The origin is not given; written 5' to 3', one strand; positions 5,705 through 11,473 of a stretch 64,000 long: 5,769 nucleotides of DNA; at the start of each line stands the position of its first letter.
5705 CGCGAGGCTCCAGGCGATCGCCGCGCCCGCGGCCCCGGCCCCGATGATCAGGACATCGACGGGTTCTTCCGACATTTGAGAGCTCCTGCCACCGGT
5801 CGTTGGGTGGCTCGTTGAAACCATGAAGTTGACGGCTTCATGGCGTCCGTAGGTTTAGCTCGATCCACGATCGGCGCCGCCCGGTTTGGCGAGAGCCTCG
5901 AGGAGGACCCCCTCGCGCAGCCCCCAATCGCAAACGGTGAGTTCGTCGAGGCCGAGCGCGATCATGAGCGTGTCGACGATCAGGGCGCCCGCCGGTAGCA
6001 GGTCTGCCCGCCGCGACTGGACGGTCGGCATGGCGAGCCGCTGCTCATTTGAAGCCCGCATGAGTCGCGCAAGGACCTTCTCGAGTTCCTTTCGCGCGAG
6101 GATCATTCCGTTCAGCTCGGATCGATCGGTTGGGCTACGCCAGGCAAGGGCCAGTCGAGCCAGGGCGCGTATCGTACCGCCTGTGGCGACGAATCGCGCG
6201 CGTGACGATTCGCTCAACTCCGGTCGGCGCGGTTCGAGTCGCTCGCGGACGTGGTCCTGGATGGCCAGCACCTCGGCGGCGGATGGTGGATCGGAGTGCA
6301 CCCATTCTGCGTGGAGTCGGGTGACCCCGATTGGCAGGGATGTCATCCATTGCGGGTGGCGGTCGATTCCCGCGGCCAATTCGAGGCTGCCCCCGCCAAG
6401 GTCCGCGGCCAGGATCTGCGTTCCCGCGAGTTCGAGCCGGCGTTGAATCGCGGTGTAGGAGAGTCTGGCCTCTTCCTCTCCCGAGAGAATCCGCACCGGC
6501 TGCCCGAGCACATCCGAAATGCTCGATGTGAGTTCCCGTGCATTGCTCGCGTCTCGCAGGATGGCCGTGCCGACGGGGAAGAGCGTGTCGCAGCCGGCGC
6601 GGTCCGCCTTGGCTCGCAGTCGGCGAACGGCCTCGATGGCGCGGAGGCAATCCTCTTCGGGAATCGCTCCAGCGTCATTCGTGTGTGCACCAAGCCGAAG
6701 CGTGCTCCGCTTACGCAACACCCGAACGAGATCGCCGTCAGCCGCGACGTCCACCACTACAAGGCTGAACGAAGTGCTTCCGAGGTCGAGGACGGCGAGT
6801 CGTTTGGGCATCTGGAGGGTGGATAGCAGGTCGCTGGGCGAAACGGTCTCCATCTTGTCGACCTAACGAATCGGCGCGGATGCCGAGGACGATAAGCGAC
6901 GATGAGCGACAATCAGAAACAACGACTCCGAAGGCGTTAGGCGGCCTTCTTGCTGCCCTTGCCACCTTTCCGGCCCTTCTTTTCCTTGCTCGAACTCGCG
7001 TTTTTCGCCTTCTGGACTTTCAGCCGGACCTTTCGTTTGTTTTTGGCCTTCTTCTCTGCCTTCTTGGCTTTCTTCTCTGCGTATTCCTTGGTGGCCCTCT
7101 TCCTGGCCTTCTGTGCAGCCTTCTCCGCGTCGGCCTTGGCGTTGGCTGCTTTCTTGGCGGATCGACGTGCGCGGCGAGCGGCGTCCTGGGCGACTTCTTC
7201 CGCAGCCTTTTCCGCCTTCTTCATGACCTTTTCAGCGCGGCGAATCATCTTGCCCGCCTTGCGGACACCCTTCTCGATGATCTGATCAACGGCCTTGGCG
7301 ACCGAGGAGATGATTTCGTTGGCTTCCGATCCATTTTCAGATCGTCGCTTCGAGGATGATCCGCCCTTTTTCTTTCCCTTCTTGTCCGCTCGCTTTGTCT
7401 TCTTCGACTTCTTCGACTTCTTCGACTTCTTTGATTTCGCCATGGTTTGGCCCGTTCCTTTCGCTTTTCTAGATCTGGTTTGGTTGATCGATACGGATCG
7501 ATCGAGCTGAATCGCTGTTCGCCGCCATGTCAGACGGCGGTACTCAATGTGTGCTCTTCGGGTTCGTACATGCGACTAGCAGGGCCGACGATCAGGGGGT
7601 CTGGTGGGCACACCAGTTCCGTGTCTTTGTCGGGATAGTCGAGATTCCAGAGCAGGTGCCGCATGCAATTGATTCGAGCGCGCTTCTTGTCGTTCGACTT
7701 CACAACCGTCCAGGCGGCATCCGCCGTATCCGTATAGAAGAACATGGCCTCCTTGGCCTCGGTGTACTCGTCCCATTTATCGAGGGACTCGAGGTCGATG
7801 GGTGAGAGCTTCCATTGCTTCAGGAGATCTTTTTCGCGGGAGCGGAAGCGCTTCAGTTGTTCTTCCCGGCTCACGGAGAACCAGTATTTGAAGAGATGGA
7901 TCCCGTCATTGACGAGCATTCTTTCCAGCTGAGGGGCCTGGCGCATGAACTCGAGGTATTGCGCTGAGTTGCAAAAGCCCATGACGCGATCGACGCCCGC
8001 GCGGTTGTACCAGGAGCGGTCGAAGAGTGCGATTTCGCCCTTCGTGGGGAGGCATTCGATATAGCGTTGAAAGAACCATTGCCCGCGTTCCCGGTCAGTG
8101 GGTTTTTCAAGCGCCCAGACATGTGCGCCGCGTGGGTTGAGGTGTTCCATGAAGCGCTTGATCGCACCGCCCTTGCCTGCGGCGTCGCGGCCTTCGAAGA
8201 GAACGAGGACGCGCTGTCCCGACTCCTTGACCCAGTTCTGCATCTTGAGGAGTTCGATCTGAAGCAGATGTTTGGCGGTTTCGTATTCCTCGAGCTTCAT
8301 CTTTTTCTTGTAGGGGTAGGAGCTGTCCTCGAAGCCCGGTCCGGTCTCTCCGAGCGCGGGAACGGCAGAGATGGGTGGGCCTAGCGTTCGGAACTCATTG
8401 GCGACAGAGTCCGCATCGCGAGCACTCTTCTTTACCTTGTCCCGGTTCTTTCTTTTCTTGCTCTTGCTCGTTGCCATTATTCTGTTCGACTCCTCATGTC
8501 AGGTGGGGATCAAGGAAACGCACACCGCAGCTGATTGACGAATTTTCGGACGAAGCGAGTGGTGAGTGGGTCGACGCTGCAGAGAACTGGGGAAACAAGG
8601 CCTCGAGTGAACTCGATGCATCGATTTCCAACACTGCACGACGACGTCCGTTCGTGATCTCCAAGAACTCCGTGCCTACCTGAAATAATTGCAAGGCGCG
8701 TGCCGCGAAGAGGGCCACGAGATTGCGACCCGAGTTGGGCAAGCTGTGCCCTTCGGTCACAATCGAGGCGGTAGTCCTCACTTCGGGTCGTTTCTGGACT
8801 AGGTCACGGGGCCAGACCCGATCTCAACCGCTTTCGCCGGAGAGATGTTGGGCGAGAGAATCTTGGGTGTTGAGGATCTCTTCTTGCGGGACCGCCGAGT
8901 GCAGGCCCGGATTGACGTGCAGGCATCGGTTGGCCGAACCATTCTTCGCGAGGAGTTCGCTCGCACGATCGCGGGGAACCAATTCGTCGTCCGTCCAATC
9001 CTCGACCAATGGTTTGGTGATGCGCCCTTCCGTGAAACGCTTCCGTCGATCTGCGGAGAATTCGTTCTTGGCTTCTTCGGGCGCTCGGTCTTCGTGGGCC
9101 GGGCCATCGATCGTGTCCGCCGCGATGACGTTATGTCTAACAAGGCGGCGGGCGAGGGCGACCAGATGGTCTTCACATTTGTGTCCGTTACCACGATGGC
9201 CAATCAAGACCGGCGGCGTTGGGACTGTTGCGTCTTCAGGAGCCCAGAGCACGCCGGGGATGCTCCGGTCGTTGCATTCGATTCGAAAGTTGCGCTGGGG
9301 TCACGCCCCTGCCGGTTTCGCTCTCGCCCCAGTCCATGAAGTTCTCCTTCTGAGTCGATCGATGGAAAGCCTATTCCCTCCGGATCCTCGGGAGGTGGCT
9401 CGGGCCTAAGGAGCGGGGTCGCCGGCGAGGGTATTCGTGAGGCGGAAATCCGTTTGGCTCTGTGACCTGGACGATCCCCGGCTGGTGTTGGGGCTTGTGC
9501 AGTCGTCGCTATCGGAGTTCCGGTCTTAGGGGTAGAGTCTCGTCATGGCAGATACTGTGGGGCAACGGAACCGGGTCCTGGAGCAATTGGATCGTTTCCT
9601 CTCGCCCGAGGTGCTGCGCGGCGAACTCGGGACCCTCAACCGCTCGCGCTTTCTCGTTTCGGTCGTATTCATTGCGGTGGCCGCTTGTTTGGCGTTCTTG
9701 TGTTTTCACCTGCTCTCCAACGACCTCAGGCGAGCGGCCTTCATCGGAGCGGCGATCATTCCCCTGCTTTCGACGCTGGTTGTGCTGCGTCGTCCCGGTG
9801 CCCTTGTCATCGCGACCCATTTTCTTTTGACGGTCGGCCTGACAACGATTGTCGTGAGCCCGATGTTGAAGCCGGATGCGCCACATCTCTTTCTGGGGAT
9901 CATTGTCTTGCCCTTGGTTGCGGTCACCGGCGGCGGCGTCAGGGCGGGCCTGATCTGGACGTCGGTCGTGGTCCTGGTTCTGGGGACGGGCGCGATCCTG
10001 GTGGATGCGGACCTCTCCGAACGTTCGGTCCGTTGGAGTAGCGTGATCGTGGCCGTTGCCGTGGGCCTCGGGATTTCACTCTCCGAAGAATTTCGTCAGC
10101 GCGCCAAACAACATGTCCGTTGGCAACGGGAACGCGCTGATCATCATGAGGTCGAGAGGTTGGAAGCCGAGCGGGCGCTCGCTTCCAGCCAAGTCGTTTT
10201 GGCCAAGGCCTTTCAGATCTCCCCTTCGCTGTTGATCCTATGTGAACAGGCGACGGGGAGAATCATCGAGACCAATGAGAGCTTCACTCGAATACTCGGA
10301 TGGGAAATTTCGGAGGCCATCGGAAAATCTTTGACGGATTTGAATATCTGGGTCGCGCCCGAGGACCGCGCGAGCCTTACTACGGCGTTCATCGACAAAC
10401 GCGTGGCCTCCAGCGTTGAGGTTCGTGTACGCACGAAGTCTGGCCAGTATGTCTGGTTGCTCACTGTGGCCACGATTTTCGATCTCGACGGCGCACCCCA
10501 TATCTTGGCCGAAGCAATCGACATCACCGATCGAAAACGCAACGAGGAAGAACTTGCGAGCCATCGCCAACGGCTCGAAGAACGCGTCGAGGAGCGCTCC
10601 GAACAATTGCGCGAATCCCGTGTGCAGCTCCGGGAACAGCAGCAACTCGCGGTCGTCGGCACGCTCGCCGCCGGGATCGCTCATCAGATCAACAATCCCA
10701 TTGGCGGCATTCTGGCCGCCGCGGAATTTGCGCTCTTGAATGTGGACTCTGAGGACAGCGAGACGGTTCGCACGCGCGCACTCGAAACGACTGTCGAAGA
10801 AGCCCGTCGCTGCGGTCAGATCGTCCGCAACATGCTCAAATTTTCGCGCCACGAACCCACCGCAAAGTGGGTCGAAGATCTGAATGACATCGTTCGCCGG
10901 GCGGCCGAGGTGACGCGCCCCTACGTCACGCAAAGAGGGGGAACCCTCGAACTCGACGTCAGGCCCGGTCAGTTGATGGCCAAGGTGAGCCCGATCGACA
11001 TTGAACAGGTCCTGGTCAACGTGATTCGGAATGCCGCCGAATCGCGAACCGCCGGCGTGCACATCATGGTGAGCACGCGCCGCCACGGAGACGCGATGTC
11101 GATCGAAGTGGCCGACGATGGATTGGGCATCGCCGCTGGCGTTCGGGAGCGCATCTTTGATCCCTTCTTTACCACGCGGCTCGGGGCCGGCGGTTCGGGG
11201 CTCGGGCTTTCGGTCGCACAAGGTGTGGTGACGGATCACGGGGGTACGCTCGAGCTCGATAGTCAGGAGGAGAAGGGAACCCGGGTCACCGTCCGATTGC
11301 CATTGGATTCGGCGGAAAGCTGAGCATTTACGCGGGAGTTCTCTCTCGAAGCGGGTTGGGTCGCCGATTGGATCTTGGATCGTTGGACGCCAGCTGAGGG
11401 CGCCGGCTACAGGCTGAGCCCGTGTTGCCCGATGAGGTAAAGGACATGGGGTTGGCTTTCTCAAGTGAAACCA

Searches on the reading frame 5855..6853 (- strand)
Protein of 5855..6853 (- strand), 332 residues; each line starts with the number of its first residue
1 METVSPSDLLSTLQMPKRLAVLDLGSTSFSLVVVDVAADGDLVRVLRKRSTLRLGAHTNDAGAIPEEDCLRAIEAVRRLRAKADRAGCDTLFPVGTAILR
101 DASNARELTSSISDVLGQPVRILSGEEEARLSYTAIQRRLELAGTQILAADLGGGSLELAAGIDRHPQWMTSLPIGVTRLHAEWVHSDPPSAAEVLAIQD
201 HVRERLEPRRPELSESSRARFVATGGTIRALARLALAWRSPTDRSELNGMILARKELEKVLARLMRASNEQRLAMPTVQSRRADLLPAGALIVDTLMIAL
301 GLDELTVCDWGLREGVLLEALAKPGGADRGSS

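Call 70: search_protein_families(library=pfam, proteins=[window:5855-6853:-], max_evalue=0.0001)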
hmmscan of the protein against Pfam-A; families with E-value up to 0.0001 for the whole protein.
window:5855-6853:- (332 aa): 1 family
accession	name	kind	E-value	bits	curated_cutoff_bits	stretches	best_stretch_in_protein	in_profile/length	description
PF02541.22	Ppx-GppA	-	7.7e-61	206.5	27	1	34-322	2-283/285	Ppx/GppA phosphatase family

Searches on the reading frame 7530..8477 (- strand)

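Call 70: search_protein_families(library=pfam, proteins=[window:7530-8477:-], max_evalue=0.0001)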
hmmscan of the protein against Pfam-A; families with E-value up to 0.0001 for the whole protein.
window:7530-8477:- (315 aa): 1 family
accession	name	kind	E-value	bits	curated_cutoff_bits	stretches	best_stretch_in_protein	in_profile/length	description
PF03976.20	PPK2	-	1.1e-102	342.9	22.3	1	61-285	3-227/229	Polyphosphate kinase 2 (PPK2)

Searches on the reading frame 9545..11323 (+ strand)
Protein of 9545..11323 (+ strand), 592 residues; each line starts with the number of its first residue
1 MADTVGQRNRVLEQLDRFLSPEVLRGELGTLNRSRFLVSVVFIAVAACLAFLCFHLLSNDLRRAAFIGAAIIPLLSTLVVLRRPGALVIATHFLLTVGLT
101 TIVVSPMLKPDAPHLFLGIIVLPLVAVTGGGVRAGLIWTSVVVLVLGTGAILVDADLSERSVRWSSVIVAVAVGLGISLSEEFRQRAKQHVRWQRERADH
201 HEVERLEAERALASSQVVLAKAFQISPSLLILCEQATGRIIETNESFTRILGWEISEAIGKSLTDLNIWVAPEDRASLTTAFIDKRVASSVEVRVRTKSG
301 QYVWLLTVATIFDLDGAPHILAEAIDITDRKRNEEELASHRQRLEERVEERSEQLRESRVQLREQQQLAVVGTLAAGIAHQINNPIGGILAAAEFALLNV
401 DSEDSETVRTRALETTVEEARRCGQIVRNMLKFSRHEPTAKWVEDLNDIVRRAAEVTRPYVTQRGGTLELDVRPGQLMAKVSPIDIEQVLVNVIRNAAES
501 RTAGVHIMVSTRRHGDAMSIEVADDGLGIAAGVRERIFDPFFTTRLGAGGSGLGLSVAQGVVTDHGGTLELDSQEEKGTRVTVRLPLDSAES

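Call 70: search_protein_families(library=pfam, proteins=[window:9545-11323:+], max_evalue=0.0001)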
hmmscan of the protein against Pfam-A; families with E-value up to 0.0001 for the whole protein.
window:9545-11323:+ (592 aa): 6 families
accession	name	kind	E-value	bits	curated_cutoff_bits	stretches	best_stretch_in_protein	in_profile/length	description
PF02518.31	HATPase_c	-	3.2e-24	86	26.4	1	483-588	3-110/111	Histidine kinase-, DNA gyrase B-, and HSP90-like ATPase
PF00512.31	HisKA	-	9.1e-11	42.1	26.9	1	372-437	3-64/66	His Kinase A (phospho-acceptor) domain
PF13426.13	PAS_9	-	6.6e-10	39.6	27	1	234-329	7-103/103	PAS domain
PF08447.18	PAS_3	-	1.1e-09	38.8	25.6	1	241-319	2-83/89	PAS fold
PF00989.32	PAS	-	2e-09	37.9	22.6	1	236-327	19-113/113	PAS fold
PF08448.16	PAS_4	-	1.3e-07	32.2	23.1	1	226-332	4-110/110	PAS fold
